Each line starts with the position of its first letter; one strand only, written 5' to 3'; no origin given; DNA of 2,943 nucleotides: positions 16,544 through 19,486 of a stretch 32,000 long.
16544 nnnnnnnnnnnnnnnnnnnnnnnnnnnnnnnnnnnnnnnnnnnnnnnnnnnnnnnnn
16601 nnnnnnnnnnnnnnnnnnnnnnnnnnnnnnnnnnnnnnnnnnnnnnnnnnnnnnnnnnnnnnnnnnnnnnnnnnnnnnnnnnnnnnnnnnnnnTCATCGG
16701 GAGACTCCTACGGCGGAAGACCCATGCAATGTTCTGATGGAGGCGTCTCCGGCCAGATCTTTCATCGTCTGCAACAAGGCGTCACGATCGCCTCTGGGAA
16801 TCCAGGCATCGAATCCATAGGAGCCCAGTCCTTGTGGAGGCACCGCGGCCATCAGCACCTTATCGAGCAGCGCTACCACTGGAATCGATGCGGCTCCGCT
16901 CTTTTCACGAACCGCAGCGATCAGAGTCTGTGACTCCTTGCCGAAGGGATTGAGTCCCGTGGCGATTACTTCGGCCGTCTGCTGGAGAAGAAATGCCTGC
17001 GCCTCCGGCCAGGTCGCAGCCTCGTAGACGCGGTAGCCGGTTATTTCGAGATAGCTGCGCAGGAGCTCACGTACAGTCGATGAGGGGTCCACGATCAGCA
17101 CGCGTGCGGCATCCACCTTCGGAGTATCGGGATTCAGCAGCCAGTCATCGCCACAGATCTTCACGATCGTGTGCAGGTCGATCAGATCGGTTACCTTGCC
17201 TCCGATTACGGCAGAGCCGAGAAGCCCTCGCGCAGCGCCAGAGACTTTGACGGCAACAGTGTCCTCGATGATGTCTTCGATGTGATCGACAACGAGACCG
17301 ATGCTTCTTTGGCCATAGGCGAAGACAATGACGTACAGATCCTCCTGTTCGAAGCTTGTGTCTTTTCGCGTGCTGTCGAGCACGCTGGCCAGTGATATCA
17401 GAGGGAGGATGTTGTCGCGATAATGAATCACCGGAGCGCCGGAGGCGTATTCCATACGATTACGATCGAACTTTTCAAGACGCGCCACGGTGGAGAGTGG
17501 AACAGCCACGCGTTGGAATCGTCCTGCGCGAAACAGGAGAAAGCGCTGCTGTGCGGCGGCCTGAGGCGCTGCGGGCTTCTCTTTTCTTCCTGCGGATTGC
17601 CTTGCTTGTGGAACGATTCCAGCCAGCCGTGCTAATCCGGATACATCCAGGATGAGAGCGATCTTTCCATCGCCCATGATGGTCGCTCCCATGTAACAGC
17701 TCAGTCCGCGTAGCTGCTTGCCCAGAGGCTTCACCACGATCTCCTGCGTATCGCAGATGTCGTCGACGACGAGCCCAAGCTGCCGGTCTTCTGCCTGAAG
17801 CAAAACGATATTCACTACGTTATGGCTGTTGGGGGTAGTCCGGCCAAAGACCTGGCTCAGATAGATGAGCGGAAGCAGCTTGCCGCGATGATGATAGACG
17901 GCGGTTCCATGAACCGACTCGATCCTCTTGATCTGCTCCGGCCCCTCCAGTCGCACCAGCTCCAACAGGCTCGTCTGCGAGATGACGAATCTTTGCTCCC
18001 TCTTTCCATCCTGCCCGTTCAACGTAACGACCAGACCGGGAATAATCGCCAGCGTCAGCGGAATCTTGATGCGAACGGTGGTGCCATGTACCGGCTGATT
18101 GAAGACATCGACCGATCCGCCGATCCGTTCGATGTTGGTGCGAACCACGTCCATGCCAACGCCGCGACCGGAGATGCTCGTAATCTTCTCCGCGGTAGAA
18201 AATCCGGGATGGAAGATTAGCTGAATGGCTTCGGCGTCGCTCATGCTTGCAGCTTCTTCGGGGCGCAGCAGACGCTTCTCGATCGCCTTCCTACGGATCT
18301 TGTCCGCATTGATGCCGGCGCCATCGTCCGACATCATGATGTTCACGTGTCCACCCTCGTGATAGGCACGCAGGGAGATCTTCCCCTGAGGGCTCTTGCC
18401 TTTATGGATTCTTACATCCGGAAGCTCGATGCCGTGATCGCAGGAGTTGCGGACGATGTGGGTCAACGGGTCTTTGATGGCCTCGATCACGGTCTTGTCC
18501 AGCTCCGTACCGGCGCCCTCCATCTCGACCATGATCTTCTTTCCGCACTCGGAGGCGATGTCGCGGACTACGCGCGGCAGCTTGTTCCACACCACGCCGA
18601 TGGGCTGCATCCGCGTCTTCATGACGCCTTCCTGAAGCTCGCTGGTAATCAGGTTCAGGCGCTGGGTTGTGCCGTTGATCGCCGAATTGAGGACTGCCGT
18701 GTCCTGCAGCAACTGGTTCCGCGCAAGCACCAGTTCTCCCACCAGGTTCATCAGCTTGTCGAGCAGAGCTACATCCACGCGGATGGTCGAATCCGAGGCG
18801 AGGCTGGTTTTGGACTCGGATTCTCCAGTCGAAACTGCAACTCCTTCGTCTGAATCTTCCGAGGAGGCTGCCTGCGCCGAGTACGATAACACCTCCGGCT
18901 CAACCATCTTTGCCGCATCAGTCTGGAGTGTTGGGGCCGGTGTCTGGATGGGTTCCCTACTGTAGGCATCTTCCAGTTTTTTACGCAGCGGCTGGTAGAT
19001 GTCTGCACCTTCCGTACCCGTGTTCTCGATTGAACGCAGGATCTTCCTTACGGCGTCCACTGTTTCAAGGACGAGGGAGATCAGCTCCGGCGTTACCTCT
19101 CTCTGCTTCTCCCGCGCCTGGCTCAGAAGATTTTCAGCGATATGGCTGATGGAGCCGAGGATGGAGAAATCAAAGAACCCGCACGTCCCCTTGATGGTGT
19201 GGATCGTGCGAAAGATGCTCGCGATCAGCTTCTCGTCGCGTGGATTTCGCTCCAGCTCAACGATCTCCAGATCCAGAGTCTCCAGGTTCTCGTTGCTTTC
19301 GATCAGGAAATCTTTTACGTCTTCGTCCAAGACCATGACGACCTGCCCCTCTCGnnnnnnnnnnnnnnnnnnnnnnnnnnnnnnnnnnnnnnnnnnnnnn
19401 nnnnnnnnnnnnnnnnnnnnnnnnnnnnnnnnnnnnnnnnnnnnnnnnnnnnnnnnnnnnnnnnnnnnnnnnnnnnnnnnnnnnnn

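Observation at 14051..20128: Chemosensory operon with heme-globin input but no transducer signalling domain and no intact CheY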

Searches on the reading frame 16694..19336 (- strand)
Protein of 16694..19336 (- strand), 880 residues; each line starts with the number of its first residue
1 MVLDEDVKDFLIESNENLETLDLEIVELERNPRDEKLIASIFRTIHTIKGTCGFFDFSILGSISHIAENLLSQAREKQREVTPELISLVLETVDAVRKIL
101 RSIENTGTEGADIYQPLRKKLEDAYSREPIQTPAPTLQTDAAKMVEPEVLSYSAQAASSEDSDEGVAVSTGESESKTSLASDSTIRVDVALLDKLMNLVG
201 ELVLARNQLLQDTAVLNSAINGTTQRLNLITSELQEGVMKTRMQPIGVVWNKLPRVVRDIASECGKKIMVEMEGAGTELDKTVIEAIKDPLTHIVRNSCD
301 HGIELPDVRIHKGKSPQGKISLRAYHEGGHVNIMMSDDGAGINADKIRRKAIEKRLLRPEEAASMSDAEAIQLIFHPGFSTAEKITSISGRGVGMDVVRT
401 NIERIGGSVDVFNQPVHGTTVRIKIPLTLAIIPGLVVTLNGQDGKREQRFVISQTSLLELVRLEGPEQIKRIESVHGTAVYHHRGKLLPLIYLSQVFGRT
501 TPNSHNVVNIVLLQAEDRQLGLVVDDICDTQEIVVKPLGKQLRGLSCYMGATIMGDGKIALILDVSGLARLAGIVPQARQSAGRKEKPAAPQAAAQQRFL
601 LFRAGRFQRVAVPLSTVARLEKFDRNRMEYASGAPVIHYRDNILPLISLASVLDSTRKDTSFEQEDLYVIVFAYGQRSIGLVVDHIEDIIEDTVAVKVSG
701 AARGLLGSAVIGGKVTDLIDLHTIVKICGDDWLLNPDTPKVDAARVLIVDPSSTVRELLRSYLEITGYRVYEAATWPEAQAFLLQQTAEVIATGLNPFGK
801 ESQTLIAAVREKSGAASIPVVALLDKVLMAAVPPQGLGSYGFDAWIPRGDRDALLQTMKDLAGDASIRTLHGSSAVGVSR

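Call 3: search_protein_families(library=pfam, proteins=[window:16694-19336:-], max_evalue=0.01)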
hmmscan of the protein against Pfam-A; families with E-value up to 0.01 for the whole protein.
window:16694-19336:- (880 aa): 5 families
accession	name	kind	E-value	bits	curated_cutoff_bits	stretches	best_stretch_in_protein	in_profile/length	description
PF01584.24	CheW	-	4.3e-40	137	23.5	2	447-570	9-135/138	CheW-like domain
PF02518.31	HATPase_c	-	8.8e-17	62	26.4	1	289-428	4-110/111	Histidine kinase-, DNA gyrase B-, and HSP90-like ATPase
PF02895.20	H-kinase_dim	-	3.3e-15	56.7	23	1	183-241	2-68/68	Signal transducing histidine kinase, homodimeric domain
PF01627.28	Hpt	-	1.2e-12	48.3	24.6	1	8-97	4-82/84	Hpt domain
PF00072.30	Response_reg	-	0.0093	16.6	30.2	0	746-793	1-48/111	Response regulator receiver domain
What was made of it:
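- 16694..19336 (-): cheA, intact: Hpt, dimerisation, ATPase, CheW, CheW, degenerate receiver (F5-like architecture). Pfam (call 3).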

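Call 7: find_encoding_contigs(protein=window:16694-19336:-, flank=6000, max_places=6)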
Protein window:16694-19336:- (880 aa): 1 contig read that carries it; 1 place shown.
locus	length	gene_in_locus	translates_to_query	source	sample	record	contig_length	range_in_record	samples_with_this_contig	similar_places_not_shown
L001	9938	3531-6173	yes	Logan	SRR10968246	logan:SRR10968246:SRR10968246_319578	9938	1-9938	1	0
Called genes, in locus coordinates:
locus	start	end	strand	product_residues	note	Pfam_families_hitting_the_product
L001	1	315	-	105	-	?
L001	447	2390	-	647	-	PF05960:DUF885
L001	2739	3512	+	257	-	PF11563:Protoglobin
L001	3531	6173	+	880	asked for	PF01627:Hpt, PF02895:H-kinase_dim, PF02518:HATPase_c, PF01584:CheW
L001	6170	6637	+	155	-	PF01584:CheW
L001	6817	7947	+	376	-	PF00072:Response_reg, PF01339:CheB_methylest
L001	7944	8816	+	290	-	PF03705:CheR_N, PF13847:Methyltransf_31 (faint), PF01739:CheR, PF08241:Methyltransf_11 (faint), PF08242:Methyltransf_12 (weak), PF13649:Methyltransf_25 (faint)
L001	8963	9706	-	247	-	PF00106:adh_short, PF08659:KR, PF13561:adh_short_C2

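Call 12: find_homologous_proteins(query=window:16694-19336:-, max_evalue=1e-50)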
Query window:16694-19336:- (880 aa): 8000 proteins with E <= 1e-50 among 8000 candidates; the best 120 are listed.
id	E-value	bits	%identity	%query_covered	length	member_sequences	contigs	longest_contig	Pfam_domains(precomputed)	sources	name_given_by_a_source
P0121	0.0e+0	1921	100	100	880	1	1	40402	PF02895.21,PF01584.25,PF02518.32,PF01627.29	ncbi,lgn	-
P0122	0.0e+0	1347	72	98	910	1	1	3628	PF02895.21,PF01584.25,PF02518.32,PF00072.31,PF01627.29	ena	-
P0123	0.0e+0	1120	62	100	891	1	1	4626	PF02895.21,PF01584.25,PF02518.32,PF01627.29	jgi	jgi:two-component system, chemotaxis family, sensor kinase CheA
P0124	0.0e+0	1027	58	98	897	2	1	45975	PF02895.21,PF01584.25,PF02518.32,PF01627.29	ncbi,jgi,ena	jgi:two-component system chemotaxis sensor kinase CheA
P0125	0.0e+0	1025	58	98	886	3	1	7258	PF02895.21,PF01584.25,PF02518.32,PF00072.31,PF01627.29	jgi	-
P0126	0.0e+0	1016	57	98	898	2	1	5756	PF02895.21,PF01584.25,PF02518.32,PF01627.29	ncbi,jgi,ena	jgi:two-component system chemotaxis sensor kinase CheA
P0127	0.0e+0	1015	57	98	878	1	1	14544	PF02895.21,PF01584.25,PF02518.32,PF00072.31,PF01627.29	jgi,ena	-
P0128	0.0e+0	1015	56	98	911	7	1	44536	PF02895.21,PF01584.25,PF02518.32,PF01627.29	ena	-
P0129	0.0e+0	1013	56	98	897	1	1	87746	PF02895.21,PF01584.25,PF02518.32,PF00072.31,PF01627.29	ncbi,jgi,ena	jgi:two-component system chemotaxis sensor kinase CheA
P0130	3.9e-296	1003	55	98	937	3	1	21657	PF02895.21,PF01584.25,PF02518.32,PF00072.31,PF01627.29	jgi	-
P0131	1.4e-295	1001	57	98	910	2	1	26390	PF02895.21,PF01584.25,PF02518.32,PF01627.29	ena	-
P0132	8.2e-295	999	54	98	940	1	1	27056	PF02895.21,PF01584.25,PF02518.32,PF00072.31,PF01627.29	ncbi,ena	-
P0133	3.1e-294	997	59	94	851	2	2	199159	PF02895.21,PF01584.25,PF02518.32,PF00072.31,PF01627.29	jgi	jgi:two-component system chemotaxis sensor kinase CheA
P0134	1.1e-293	995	56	98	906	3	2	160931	PF02895.21,PF01584.25,PF02518.32,PF00072.31,PF01627.29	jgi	jgi:two-component system chemotaxis sensor kinase CheA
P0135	2.1e-293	994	54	98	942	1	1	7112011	PF02895.21,PF01584.25,PF02518.32,PF01627.29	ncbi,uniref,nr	ncbi:Signal transduction histidine kinase CheA [Acidisarcina polymorpha]|uniref:histidine kinase n=1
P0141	1.5e-289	981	55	98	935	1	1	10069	PF02895.21,PF01584.25,PF02518.32,PF00072.31,PF01627.29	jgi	jgi:two-component system, chemotaxis family, sensor kinase CheA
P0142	2.5e-289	980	56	94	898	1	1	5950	PF02895.21,PF01584.25,PF02518.32,PF00072.31,PF01627.29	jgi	jgi:two-component system chemotaxis sensor kinase CheA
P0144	2.4e-288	977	56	99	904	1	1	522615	PF02895.21,PF01584.25,PF02518.32,PF00072.31,PF01627.29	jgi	jgi:two-component system, chemotaxis family, sensor kinase CheA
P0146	2.7e-288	977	54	98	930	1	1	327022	PF02895.21,PF01584.25,PF02518.32,PF00072.31,PF01627.29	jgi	jgi:two-component system, chemotaxis family, sensor kinase CheA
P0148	8.7e-288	975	58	80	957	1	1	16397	PF02895.21,PF01584.25,PF02518.32,PF00072.31,PF01627.29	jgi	jgi:two-component system chemotaxis sensor kinase CheA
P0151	4.0e-287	973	56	94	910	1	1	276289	PF02895.21,PF01584.25,PF02518.32,PF00072.31,PF01627.29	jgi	jgi:two-component system, chemotaxis family, sensor kinase CheA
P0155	2.3e-286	971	55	99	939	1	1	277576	PF02895.21,PF01584.25,PF02518.32,PF00072.31,PF01627.29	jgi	jgi:two-component system chemotaxis sensor kinase CheA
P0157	9.0e-286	969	53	99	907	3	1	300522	PF02895.21,PF01584.25,PF02518.32,PF00072.31,PF01627.29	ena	-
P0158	1.0e-285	968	55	95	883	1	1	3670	PF02895.21,PF01584.25,PF02518.32,PF00072.31,PF01627.29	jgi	jgi:two-component system, chemotaxis family, sensor kinase CheA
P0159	1.2e-285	968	57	94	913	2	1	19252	PF02895.21,PF01584.25,PF02518.32,PF00072.31,PF01627.29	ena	-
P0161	4.6e-285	966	56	98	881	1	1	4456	PF02895.21,PF01584.25,PF02518.32,PF00072.31,PF01627.29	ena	-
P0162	1.6e-284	965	55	99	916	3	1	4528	PF02895.21,PF01584.25,PF02518.32,PF00072.31,PF01627.29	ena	-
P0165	4.8e-284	963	54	98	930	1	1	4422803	PF02895.21,PF01584.25,PF02518.32,PF00072.31,PF01627.29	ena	-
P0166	9.5e-284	962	55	97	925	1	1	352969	PF02895.21,PF01584.25,PF02518.32,PF00072.31,PF01627.29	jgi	jgi:two-component system chemotaxis sensor kinase CheA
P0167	1.1e-283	962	53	99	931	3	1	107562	PF02895.21,PF01584.25,PF02518.32,PF00072.31,PF01627.29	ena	-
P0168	2.0e-283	961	54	98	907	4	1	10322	PF02895.21,PF01584.25,PF02518.32,PF00072.31,PF01627.29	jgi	jgi:two-component system chemotaxis sensor kinase CheA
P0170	2.6e-283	960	55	83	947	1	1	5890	PF02895.21,PF01584.25,PF02518.32,PF00072.31,PF01627.29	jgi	-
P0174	1.4e-282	958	54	100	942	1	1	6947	PF02895.21,PF01584.25,PF02518.32,PF00072.31,PF01627.29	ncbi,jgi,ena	jgi:two-component system chemotaxis sensor kinase CheA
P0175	1.7e-282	958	52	97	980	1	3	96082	PF02895.21,PF01584.25,PF02518.32,PF00072.31,PF01627.29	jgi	jgi:two-component system chemotaxis sensor kinase CheA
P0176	5.6e-282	956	54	98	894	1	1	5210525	PF02895.21,PF01584.25,PF02518.32,PF00072.31,PF01627.29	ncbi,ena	-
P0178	1.4e-281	955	61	70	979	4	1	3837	PF02895.21,PF01584.25,PF02518.32,PF00072.31,PF01627.29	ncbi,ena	-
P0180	1.5e-281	955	54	98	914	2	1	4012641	PF02895.21,PF01584.25,PF02518.32,PF00072.31,PF01627.29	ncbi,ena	-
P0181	1.7e-281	955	53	97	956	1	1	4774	PF02895.21,PF01584.25,PF02518.32,PF00072.31,PF01627.29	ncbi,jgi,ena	jgi:two-component system chemotaxis sensor kinase CheA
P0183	7.8e-281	952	55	98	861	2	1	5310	PF02895.21,PF01584.25,PF02518.32,PF00072.31,PF01627.29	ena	-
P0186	2.9e-280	950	54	98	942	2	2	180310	PF02895.21,PF01584.25,PF02518.32,PF00072.31,PF01627.29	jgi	jgi:two-component system chemotaxis sensor kinase CheA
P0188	1.1e-279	948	52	97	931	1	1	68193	PF02895.21,PF01584.25,PF02518.32,PF00072.31,PF01627.29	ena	-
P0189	1.4e-279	948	54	98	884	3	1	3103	PF02895.21,PF01584.25,PF02518.32,PF00072.31,PF01627.29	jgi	jgi:two-component system, chemotaxis family, sensor kinase CheA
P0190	1.5e-279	948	54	83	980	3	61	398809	PF02895.21,PF01584.25,PF02518.32,PF00072.31,PF01627.29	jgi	jgi:two-component system chemotaxis sensor kinase CheA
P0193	4.7e-279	946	54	98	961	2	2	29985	PF02895.21,PF01584.25,PF02518.32,PF00072.31,PF01627.29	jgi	jgi:two-component system chemotaxis sensor kinase CheA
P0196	5.2e-278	943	53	100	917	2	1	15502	PF02895.21,PF01584.25,PF02518.32,PF00072.31,PF01627.29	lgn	-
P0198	3.4e-277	940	54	81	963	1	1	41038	PF02895.21,PF01584.25,PF02518.32,PF00072.31,PF01627.29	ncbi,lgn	-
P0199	1.1e-276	939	54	98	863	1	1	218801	PF02895.21,PF01584.25,PF02518.32,PF00072.31,PF01627.29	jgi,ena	jgi:two-component system, chemotaxis family, sensor kinase CheA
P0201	5.0e-276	936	54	98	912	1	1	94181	PF02895.21,PF01584.25,PF02518.32,PF00072.31,PF01627.29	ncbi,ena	-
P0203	5.4e-276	936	54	99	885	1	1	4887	PF02895.21,PF01584.25,PF02518.32,PF00072.31,PF01627.29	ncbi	-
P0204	6.1e-276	936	54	98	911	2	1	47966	PF02895.21,PF01584.25,PF02518.32,PF00072.31,PF01627.29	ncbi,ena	-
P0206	1.2e-275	935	55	98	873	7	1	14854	PF02895.21,PF01584.25,PF02518.32,PF00072.31,PF01627.29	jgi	jgi:two-component system chemotaxis sensor kinase CheA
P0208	3.4e-275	934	54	97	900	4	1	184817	PF02895.21,PF01584.25,PF02518.32,PF00072.31,PF01627.29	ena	-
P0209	5.1e-275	933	53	99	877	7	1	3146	PF02895.21,PF01584.25,PF02518.32,PF00072.31,PF01627.29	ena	-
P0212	1.5e-274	931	54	98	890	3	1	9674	PF02895.21,PF01584.25,PF02518.32,PF00072.31,PF01627.29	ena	-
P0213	1.9e-274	931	54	98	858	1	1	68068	PF02895.21,PF01584.25,PF02518.32,PF00072.31,PF01627.29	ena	-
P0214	2.1e-274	931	54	98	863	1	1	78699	PF02895.21,PF01584.25,PF02518.32,PF00072.31,PF01627.29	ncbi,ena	-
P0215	2.9e-274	931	53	98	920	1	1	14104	PF02895.21,PF01584.25,PF02518.32,PF00072.31,PF01627.29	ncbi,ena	-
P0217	1.2e-273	928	54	97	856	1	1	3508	PF02895.21,PF01584.25,PF02518.32,PF00072.31,PF01627.29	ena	-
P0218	1.6e-273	928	54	98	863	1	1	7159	PF02895.21,PF01584.25,PF02518.32,PF00072.31,PF01627.29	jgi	jgi:two-component system chemotaxis sensor kinase CheA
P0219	2.8e-273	927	54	98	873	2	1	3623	PF02895.21,PF01584.25,PF02518.32,PF00072.31,PF01627.29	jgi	jgi:two-component system chemotaxis sensor kinase CheA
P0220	4.4e-273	927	54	98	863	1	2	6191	PF02895.21,PF01584.25,PF02518.32,PF00072.31,PF01627.29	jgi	jgi:two-component system chemotaxis sensor kinase CheA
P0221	6.5e-273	926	53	98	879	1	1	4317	PF02895.21,PF01584.25,PF02518.32,PF00072.31,PF01627.29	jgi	jgi:two-component system, chemotaxis family, sensor kinase CheA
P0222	8.8e-273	926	54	97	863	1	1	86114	PF02895.21,PF01584.25,PF02518.32,PF00072.31,PF01627.29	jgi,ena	-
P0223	9.2e-273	926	53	98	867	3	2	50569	PF02895.21,PF01584.25,PF02518.32,PF00072.31,PF01627.29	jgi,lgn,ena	-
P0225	1.1e-272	925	54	97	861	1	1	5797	PF02895.21,PF01584.25,PF02518.32,PF00072.31,PF01627.29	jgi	-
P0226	1.3e-272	925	54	98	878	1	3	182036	PF02895.21,PF01584.25,PF02518.32,PF00072.31,PF01627.29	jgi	-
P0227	1.7e-272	925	53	98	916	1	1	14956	PF02895.21,PF01584.25,PF02518.32,PF00072.31,PF01627.29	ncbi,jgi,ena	jgi:two-component system chemotaxis sensor kinase CheA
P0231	4.4e-272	923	54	97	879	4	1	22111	PF02895.21,PF01584.25,PF02518.32,PF00072.31,PF01627.29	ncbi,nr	ncbi:MAG: hybrid sensor histidine kinase/response regulator [Bryobacterales bacterium]|nr:hybrid sen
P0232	4.5e-272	923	53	98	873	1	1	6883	PF02895.21,PF01584.25,PF02518.32,PF00072.31,PF01627.29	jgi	jgi:two-component system, chemotaxis family, sensor kinase CheA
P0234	5.6e-272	923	54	97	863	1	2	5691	PF02895.21,PF01584.25,PF02518.32,PF00072.31,PF01627.29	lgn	-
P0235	7.9e-272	922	54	98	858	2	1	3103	PF02895.21,PF01584.25,PF02518.32,PF00072.31,PF01627.29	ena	-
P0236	1.4e-271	922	54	97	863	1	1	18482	PF02895.21,PF01584.25,PF02518.32,PF00072.31,PF01627.29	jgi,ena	-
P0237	2.0e-271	921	54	98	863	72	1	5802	PF02895.21,PF01584.25,PF02518.32,PF00072.31,PF01627.29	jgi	-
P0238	3.7e-271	920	53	98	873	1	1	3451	PF02895.21,PF01584.25,PF02518.32,PF00072.31,PF01627.29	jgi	-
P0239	3.8e-271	920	53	98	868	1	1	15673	PF02895.21,PF01584.25,PF02518.32,PF00072.31,PF01627.29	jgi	jgi:two-component system, chemotaxis family, sensor kinase CheA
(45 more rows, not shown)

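Call 14: find_related_loci(query=A1, collection=genome_contigs, flank=7000)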
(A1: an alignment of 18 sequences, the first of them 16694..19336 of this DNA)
Query A1 (880 aa) in genome_contigs; peptide patterns used: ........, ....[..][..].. (x = any residue, [..] = any of these).
600 stretches matched a pattern (row limit reached: there are more); 596 encode a relative of the query (tblastn E <= 1e-3); the best 80 are kept; 80 distinct loci.
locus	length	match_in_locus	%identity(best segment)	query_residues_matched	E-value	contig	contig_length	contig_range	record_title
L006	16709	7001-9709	53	3-869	0e+0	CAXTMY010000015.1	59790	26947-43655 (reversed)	MAG TPA_asm: uncultured Acidobacteriaceae bacterium isolate public_SRR14722172_metawrap_bin.2 genome assembly, contig: p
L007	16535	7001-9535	53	4-864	0e+0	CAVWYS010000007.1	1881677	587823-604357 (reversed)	MAG: uncultured Acidobacteriaceae bacterium isolate MFD09286.bin.1.62 genome assembly, contig: contig_53597, whole genom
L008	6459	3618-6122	52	4-862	0e+0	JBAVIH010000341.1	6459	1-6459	MAG: Bryobacteraceae bacterium isolate MFD02961_ilm_asm_bin25 k127_273960, whole genome shotgun sequence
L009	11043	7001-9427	54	4-825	0e+0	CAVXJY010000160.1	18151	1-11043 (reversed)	MAG: Bryobacterales bacterium isolate MFD03044.bin.1.146 genome assembly, contig: contig_84874, whole genome shotgun seq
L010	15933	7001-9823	51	1-869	0e+0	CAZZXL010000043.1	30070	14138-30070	MAG: uncultured Acetobacteraceae bacterium isolate Brown_X.bin.1 genome assembly, contig: NODE_114_length_30070_cov_7.03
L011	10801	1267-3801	53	4-861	0e+0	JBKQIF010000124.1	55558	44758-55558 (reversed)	MAG: Bryobacteraceae bacterium isolate BAr1A1B1C__bin_56 BAr1A1B1C_000000250337, whole genome shotgun sequence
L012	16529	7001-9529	52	4-861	0e+0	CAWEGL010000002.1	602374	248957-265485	MAG: uncultured Acidobacteriota bacterium isolate MFD03044.bin.1.1 genome assembly, contig: contig_20576, whole genome s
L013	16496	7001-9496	51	5-862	0e+0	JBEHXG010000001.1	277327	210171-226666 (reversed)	MAG: Acidobacteriota bacterium isolate ES1.bin.4 NODE_48_length_277327_cov_6.753762, whole genome shotgun sequence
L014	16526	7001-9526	52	4-862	0e+0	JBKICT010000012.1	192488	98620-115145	MAG: Acidobacteriota bacterium isolate bins.75 NODE_170_length_192488_cov_4.428547, whole genome shotgun sequence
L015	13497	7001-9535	52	7-862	0e+0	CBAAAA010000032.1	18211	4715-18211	MAG: uncultured Solirubrobacteraceae bacterium isolate Green_V.bin.4 genome assembly, contig: NODE_242_length_18211_cov_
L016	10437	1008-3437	53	5-822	0e+0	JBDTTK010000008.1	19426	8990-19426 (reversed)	MAG: Bryobacteraceae bacterium isolate cluster3_bin.294 NODE_10019_length_19426_cov_4.513551, whole genome shotgun seque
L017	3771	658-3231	51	7-862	0e+0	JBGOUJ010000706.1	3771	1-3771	MAG: Terriglobia bacterium isolate OBJ_0618_7090110_141 k141_7624447_length_3771_cov_15.8686, whole genome shotgun seque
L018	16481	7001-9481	52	5-825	0e+0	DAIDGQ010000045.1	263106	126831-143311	MAG TPA_asm: Granulicella sp. isolate clean330 k141_982709, whole genome shotgun sequence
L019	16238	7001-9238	52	3-729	0e+0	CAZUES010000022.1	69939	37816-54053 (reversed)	MAG TPA_asm: uncultured Gemmatimonas sp. isolate SRP344714_co1_324 genome assembly, contig: NODE_858_length_69939_cov_15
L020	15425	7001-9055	55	181-862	0e+0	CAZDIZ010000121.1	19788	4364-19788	MAG TPA_asm: uncultured Solibacteraceae bacterium isolate binchicken_co20_389 genome assembly, contig: NODE_5359_length_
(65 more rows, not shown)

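Call 19: find_encoding_contigs(protein=P0122, flank=5000, max_places=3)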
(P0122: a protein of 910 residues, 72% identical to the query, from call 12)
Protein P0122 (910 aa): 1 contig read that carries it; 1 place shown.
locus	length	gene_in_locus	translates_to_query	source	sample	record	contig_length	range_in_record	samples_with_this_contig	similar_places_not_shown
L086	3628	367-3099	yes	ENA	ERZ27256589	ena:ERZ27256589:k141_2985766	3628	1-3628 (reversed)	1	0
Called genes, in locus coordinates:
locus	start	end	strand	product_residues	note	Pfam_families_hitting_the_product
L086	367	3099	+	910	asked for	PF01627:Hpt, PF02895:H-kinase_dim, PF02518:HATPase_c, PF01584:CheW, PF00072:Response_reg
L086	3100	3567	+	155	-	PF01584:CheW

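Call 20: find_encoding_contigs(protein=P0123, flank=5000, max_places=3)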
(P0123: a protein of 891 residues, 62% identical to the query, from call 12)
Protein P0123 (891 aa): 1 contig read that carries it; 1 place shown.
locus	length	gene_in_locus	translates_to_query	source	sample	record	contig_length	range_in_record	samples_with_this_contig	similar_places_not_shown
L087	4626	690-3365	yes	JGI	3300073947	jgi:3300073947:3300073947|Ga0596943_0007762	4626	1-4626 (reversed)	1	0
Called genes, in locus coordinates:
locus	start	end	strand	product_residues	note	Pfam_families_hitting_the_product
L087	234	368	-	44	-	-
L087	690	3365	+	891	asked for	PF01627:Hpt, PF02895:H-kinase_dim, PF02518:HATPase_c, PF01584:CheW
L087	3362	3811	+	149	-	PF01584:CheW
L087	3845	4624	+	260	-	?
